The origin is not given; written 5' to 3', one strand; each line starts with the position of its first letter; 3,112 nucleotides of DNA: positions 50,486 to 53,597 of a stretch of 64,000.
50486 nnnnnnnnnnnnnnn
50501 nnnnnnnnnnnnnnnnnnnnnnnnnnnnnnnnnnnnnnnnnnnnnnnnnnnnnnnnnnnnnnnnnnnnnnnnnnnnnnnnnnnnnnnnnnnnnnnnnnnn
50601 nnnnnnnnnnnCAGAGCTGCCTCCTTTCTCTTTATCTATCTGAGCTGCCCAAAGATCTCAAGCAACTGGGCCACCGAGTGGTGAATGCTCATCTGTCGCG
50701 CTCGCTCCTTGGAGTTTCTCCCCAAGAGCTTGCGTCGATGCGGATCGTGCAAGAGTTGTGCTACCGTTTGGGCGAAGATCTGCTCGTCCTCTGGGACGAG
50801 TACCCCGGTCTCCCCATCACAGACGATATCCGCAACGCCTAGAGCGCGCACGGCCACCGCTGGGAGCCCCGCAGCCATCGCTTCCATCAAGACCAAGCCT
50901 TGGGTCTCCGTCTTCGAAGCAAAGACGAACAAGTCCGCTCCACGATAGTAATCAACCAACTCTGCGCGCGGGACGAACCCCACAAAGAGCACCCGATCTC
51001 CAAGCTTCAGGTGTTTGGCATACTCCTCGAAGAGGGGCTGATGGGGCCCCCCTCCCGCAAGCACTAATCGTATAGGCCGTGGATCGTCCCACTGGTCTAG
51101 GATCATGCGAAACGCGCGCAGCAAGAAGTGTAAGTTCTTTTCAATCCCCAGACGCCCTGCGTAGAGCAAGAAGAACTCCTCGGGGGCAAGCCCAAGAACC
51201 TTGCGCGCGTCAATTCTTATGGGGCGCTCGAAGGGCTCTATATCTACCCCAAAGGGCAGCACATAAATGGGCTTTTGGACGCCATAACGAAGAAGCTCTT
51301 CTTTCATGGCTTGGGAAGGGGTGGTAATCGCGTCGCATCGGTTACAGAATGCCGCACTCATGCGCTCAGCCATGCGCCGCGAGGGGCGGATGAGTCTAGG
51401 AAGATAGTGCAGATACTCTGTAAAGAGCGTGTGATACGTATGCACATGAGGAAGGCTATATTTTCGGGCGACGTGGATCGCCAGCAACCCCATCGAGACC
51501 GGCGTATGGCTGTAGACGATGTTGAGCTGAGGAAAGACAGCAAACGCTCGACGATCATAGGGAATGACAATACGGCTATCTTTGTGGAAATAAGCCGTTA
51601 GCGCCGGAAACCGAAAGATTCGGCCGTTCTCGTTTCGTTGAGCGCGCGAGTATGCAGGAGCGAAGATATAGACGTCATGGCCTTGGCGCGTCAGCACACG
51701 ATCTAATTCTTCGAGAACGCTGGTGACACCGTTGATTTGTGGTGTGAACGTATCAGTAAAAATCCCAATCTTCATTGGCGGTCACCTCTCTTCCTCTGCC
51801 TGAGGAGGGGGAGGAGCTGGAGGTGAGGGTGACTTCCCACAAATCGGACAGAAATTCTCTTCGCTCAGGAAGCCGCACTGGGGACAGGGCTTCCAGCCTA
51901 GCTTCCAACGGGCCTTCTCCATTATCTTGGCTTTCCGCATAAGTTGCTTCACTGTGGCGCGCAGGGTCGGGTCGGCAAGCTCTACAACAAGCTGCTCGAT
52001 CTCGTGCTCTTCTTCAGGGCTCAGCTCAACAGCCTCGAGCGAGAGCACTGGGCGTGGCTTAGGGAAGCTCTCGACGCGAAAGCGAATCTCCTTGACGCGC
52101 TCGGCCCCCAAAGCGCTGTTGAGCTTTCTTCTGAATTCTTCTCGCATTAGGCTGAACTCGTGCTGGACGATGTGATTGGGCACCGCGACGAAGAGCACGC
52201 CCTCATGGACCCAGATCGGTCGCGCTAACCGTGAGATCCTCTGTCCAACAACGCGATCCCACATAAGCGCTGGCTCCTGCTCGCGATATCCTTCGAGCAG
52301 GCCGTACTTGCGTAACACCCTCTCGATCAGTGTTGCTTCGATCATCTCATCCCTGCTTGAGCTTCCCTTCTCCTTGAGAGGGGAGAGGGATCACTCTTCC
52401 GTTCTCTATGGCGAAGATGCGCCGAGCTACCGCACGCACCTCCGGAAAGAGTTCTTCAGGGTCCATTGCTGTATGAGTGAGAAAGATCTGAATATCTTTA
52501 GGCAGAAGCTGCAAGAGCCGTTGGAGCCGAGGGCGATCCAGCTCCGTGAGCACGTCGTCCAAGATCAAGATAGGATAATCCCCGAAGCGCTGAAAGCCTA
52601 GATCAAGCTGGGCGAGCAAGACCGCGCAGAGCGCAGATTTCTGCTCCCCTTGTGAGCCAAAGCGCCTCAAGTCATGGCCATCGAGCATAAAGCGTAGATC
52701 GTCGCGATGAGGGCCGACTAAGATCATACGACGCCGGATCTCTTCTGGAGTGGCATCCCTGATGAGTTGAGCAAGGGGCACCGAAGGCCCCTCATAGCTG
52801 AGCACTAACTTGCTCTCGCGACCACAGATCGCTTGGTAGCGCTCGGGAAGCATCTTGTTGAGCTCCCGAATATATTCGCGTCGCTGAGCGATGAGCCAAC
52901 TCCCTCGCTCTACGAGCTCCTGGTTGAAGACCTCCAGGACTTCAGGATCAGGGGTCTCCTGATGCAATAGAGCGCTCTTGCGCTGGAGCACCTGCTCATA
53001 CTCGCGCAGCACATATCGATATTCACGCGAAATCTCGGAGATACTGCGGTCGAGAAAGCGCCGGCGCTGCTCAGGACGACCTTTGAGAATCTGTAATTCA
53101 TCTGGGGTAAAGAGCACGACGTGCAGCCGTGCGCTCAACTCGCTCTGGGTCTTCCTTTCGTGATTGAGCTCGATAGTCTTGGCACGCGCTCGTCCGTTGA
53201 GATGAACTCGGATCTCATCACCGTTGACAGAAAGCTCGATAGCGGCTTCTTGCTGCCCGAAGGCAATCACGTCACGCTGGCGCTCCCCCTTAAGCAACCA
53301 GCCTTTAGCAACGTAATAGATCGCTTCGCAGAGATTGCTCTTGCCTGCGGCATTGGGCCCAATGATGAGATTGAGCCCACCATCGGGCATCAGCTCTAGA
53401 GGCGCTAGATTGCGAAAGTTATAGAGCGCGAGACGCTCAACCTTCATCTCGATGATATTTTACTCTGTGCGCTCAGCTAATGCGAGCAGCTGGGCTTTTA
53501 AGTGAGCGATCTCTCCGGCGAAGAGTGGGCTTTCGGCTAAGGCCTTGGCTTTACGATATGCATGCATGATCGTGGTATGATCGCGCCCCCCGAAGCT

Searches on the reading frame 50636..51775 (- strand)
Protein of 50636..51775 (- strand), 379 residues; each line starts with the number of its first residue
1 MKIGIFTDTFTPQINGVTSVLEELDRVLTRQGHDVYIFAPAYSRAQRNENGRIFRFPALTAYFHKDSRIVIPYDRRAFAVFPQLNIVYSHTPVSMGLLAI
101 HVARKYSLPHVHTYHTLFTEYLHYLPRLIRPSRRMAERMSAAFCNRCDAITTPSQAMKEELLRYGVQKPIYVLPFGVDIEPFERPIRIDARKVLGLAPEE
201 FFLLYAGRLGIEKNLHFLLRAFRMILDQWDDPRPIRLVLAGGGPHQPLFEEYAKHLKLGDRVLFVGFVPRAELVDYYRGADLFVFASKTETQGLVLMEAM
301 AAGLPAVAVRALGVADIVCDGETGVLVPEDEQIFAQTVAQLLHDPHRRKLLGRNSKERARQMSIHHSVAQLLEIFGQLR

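Call 3: search_protein_families(library=pfam, proteins=[window:50636-51775:-], max_evalue=0.01)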
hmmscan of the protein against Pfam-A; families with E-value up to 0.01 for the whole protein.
window:50636-51775:- (379 aa): 7 families
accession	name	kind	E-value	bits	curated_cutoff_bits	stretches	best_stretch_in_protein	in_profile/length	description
PF00534.26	Glycos_transf_1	-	6.5e-41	140.2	26.4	1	189-358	4-172/172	Glycosyl transferases group 1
PF13692.12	Glyco_trans_1_4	-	1.8e-35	122.7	27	1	203-344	4-142/142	Glycosyl transferases group 1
PF13439.12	Glyco_transf_4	-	2.6e-33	115.9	28.5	1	14-180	1-169/170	Glycosyltransferase Family 4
PF13579.12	Glyco_trans_4_4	-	7.7e-17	62.5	29.7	1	15-176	1-158/158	Glycosyl transferase 4-like domain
PF20706.3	GT4-conflict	-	1.7e-11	44.2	26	1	8-340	5-353/385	Family 4 Glycosyltransferase in conflict systems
PF13524.12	Glyco_trans_1_2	-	1.3e-07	32.1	25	1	223-372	3-143/144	Glycosyl transferase-like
PF08323.17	Glyco_transf_5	-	0.0015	18.8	22.7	0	13-55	14-58/239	Starch synthase catalytic domain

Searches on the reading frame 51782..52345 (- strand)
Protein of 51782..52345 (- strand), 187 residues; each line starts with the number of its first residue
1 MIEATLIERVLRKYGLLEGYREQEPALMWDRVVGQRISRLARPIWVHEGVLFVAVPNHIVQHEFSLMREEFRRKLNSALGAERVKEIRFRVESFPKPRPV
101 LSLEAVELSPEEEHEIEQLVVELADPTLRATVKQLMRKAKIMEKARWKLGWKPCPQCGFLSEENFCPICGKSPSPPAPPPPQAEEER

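Call 3: search_protein_families(library=pfam, proteins=[window:51782-52345:-], max_evalue=0.01)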
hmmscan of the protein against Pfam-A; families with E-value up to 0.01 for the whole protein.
window:51782-52345:- (187 aa): 3 families
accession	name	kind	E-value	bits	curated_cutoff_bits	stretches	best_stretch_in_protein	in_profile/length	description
PF05258.17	DciA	-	1.5e-16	60.8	24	1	5-89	4-89/89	Dna[CI] antecedent, DciA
PF02132.21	RecR_ZnF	-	3.9e-05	23.8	22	1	152-169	2-19/21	RecR, Cys4-zinc finger domain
PF13248.11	Zn_ribbon_3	-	0.008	16.1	27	0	152-171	3-24/26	zinc-ribbon domain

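Call 4: search_protein_families(library=ncbifam, proteins=[window:51782-52345:-], max_evalue=0.01)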
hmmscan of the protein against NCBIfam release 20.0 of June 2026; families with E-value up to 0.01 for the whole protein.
window:51782-52345:- (187 aa): 1 family
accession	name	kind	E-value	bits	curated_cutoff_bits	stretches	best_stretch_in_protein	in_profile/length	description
NF002871.0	PRK03195.1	equivalog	0.00012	22.1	246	1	28-89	101-162/187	DUF721 family protein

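Call 66: find_homologous_proteins(query=window:51782-52345:-, max_evalue=0.00001)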
Query window:51782-52345:- (187 aa): 36 proteins with E <= 0.00001 among 231 candidates.
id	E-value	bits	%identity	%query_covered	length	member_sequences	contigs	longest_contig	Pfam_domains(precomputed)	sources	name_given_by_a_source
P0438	7.0e-107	373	93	100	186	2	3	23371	PF05258.18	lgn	-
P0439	3.7e-85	302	78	92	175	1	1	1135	PF05258.18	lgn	-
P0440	4.7e-85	302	79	92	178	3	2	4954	PF05258.18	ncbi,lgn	-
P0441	5.1e-84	299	77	92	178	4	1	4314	PF05258.18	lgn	-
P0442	9.3e-82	291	74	92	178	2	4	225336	PF05258.18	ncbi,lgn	-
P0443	1.3e-81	291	70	91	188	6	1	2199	PF05258.18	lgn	-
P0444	1.7e-80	287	69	100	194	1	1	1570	PF05258.18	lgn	-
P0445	6.9e-80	285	73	94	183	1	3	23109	PF05258.18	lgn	-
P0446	2.5e-78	280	72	92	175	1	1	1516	PF05258.18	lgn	-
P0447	1.6e-77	278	70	92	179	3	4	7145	PF05258.18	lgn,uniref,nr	uniref:Hypothetical conserved protein n=1 Tax=Acetithermum autotrophicum TaxID=1446466 RepID=H5SQA9_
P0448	1.9e-77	277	70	92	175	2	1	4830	PF05258.18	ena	-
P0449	3.7e-77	276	67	97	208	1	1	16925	PF05258.18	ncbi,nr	ncbi:MAG: DUF721 domain-containing protein [Candidatus Bipolaricaulota bacterium]|nr:DUF721 domain-c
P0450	3.8e-77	276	72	90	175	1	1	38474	PF05258.18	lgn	-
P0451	7.6e-76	272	70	92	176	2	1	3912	PF05258.18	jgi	jgi:hypothetical protein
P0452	8.8e-76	272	69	96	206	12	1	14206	PF05258.18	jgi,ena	-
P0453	9.2e-76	272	70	92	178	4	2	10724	PF05258.18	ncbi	-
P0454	2.0e-75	271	68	92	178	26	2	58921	PF05258.18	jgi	jgi:hypothetical protein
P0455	5.5e-75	269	72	89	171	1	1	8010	PF05258.18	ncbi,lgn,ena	-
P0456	9.5e-75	269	70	92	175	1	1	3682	PF05258.18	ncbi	-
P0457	1.0e-74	268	70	92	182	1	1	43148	PF05258.18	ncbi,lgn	ncbi:MAG: DUF721 domain-containing protein [Candidatus Bipolaricaulia bacterium]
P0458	5.8e-74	266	69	90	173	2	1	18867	PF05258.18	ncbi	-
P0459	8.8e-74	265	68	92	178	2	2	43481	PF05258.18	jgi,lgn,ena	-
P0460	1.8e-73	264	66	93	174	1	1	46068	PF05258.18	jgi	jgi:predicted nucleic acid-binding Zn ribbon protein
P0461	6.0e-72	259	67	90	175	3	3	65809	PF05258.18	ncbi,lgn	-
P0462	2.6e-71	257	67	91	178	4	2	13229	PF05258.18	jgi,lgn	jgi:hypothetical protein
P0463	4.7e-71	256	64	91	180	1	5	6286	PF05258.18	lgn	-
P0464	8.4e-71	256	68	91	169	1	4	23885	PF05258.18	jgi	jgi:hypothetical protein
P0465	4.2e-69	250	64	91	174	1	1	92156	PF05258.18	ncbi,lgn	-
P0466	1.7e-68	248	64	93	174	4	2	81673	PF05258.18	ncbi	-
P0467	3.2e-68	247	63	93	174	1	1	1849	PF05258.18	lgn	-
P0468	1.2e-62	229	60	91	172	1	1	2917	PF05258.18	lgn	-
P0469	4.6e-59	217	56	91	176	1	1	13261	PF05258.18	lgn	-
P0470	3.1e-58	215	66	80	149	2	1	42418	PF05258.18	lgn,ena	-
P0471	2.2e-53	199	54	91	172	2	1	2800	PF05258.18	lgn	-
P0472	1.4e-47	180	73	60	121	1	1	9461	PF05258.18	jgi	jgi:predicted nucleic acid-binding Zn ribbon protein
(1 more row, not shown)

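Call 82: predict_structure(alignment_id=A6)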
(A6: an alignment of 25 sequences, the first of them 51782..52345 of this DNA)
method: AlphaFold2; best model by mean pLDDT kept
length: 187 residues; sequences in the alignment: 25
mean_pLDDT: 79.3   pTM: 0.53
mean pLDDT of the five models: 79.3, 78.0, 77.6, 77.3, 77.3
residues with pLDDT >= 90: 39; 70-90: 109; 50-70: 21; < 50: 18
segments of 3 or more residues with pLDDT < 50: 173-187
pLDDT, mean of each block of 10 residues (from residue 1): 69 80 89 87 88 90 93 94 92 59 77 89 85 86 83 78 68 46 41
secondary structure, 60 per line:
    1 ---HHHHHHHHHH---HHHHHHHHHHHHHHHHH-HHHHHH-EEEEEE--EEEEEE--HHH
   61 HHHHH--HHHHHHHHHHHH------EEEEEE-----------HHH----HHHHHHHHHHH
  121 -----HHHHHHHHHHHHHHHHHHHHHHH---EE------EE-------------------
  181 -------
elements in order: H4-13 H17-33 H35-40 E42-47 E50-55 H58-65 H68-79 E86-91 H110-120 H126-148

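Call 86: fold_search(model_id=the predicted structure, library=pdb)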
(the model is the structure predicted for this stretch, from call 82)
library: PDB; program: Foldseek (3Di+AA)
matches with E <= 10: 617; with E <= 0.001: 3
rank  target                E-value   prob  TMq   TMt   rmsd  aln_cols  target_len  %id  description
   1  7ykm                  1.8e-06  1.00  0.37  0.83   1.7        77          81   39  Structure of DciA DUF721 domain from Deinococcus radiodurans (released 2023-08-02)
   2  8a3v_C                8.8e-05  1.00  0.36  0.44  16.2       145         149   14  Crystal structure of the Vibrio cholerae replicative helicase (VcDnaB) in complex with its loader protein (VcDciA) (released 2023-02-15)
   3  8a3v_D                1.3e-04  1.00  0.34  0.42  16.5       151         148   14  Crystal structure of the Vibrio cholerae replicative helicase (VcDnaB) in complex with its loader protein (VcDciA) (released 2023-02-15)
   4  4tps_D                1.2e-02  1.00  0.31  0.64   3.7        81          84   14  Sporulation Inhibitor of DNA Replication, SirA, in complex with Domain I of DnaA (released 2014-07-30)
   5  4tps_B                1.2e-02  0.99  0.28  0.57   5.2        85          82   10  Sporulation Inhibitor of DNA Replication, SirA, in complex with Domain I of DnaA (released 2014-07-30)
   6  6hao                  3.7e-02  0.80  0.25  0.43   5.7        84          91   13  MamM CTD H264E - Cadmium form 2 (released 2019-08-21)
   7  7afq_MODEL_1_V        4.5e-02  0.96  0.29  0.50   3.9        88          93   15  Ribosome binding factor A (RbfA) (released 2020-12-16)
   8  5unm_E                5.5e-02  0.82  0.29  0.22  11.8       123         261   13  LarE, a sulfur transferase involved in synthesis of the cofactor for lactate racemase, substrate free form with flexib (released 2017-08-23)
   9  2z51                  5.9e-02  0.84  0.28  0.33  12.2       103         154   13  Crystal structure of Arabidopsis CnfU involved in iron-sulfur cluster biosynthesis (released 2008-07-15)
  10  6h5m                  6.3e-02  0.84  0.27  0.50   5.7        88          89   11  MamM CTD H264E - Zinc form 1 (released 2019-08-07)
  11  6hhs_A                7.6e-02  0.60  0.24  0.44   6.1        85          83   10  MamM CTD E289D - Cadmium form (released 2019-09-18)
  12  6gp6_B                8.2e-02  0.63  0.25  0.42   5.6        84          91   13  MamM CTD - Copper form (released 2019-06-19)
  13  6g5e                  8.2e-02  0.60  0.24  0.44   6.0        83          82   13  MamM CTD H264A-E289A-C267S (released 2018-10-31)
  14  6hhs_F                8.2e-02  0.60  0.24  0.44   6.1        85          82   10  MamM CTD E289D - Cadmium form (released 2019-09-18)
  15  6hhs_G                9.3e-02  0.57  0.24  0.45   6.1        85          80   10  MamM CTD E289D - Cadmium form (released 2019-09-18)
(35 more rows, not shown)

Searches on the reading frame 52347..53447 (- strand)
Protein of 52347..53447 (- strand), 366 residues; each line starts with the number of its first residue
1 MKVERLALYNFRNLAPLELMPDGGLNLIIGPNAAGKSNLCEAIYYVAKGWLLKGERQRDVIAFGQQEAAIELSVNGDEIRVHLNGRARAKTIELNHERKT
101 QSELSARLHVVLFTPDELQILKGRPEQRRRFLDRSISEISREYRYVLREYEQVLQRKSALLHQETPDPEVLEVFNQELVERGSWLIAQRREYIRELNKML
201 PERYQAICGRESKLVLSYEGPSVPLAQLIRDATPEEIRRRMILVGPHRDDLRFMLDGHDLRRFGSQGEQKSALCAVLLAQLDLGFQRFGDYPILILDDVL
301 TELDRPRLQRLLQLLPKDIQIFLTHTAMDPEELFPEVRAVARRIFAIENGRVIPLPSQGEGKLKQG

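Call 3: search_protein_families(library=pfam, proteins=[window:52347-53447:-], max_evalue=0.01)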
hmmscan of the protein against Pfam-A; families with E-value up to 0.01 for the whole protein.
window:52347-53447:- (366 aa): 6 families
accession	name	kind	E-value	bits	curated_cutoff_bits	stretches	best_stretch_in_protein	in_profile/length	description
PF02463.25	SMC_N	-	3.4e-18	66.3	40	1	3-322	2-193/220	RecF/RecN/SMC N terminal domain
PF13476.12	AAA_23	-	2.6e-09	38.4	27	1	5-137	1-126/201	AAA domain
PF13175.12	AAA_15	-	8.9e-08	32.6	32.1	1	1-108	1-79/374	AAA ATPase domain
PF13304.12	AAA_21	-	1.3e-07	32.4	27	1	25-47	1-23/304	AAA domain, putative AbiEii toxin, Type IV TA system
PF13514.12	AAA_27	-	0.00047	20.3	22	1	1-74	1-74/206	AAA domain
PF13555.12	AAA_29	-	0.0045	17.2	27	1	6-46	4-45/61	P-loop containing region of AAA domain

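Call 4: search_protein_families(library=ncbifam, proteins=[window:52347-53447:-], max_evalue=0.01)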
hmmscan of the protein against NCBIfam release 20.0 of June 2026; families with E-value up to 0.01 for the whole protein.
window:52347-53447:- (366 aa): 15 families
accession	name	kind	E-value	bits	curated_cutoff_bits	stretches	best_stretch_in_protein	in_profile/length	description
TIGR00611.2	recf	equivalog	3.4e-88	296.1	172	1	4-326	2-339/339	DNA replication/repair protein RecF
NF010680.0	PRK14079.1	equivalog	3.2e-63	213.8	386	1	1-330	1-330/349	recombination protein F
NF003034.1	PRK03918.1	equivalog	2.9e-11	42.1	700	1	1-91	1-94/878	DNA double-strand break repair ATPase Rad50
NF045487.1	ASRP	equivalog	5.4e-10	38.5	300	1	24-170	15-154/593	archaea-specific SMC-related protein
NF041035.1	Rad50_Halo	equivalog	6.1e-09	34.8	1000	1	1-90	1-90/883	DNA double-strand break repair ATPase Rad50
NF002572.0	PRK02224.1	equivalog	4e-08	32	1087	1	1-91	1-91/888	DNA double-strand break repair ATPase Rad50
NF041034.1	Rad50_Sulf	equivalog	1.3e-06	26.6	1000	1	1-76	1-75/872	DNA double-strand break repair ATPase Rad50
NF041760.1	PtuA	equivalog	7.8e-06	25.1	500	1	2-54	51-102/524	retron Ec78 anti-phage system effector ATPase PtuA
NF002244.0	PRK01156.1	equivalog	1.9e-05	22.9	847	1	1-101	1-102/895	DNA double-strand break repair ATPase Rad50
TIGR02168.1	SMC_prok_B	equivalog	0.00029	18.7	567.35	1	22-67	22-70/1181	chromosome segregation protein SMC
TIGR02169.1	SMC_prok_A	equivalog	0.00072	17.3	729.4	1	3-64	2-67/1165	chromosome segregation protein SMC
NF010068.0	PRK13548.1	equivalog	0.00096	18.3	261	0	21-43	29-51/261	heme ABC transporter ATP-binding protein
TIGR00618.1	sbcc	subfamily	0.0044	15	478.5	0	1-91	1-101/1043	exonuclease subunit SbcC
NF038234.1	retron_eff_Eco8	equivalog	0.0082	14.8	250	0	1-46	1-46/679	retron Eco8 family effector endonuclease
NF053563.1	Rkd4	equivalog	0.0094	14.1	860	0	2-109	2-118/747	arcadin-4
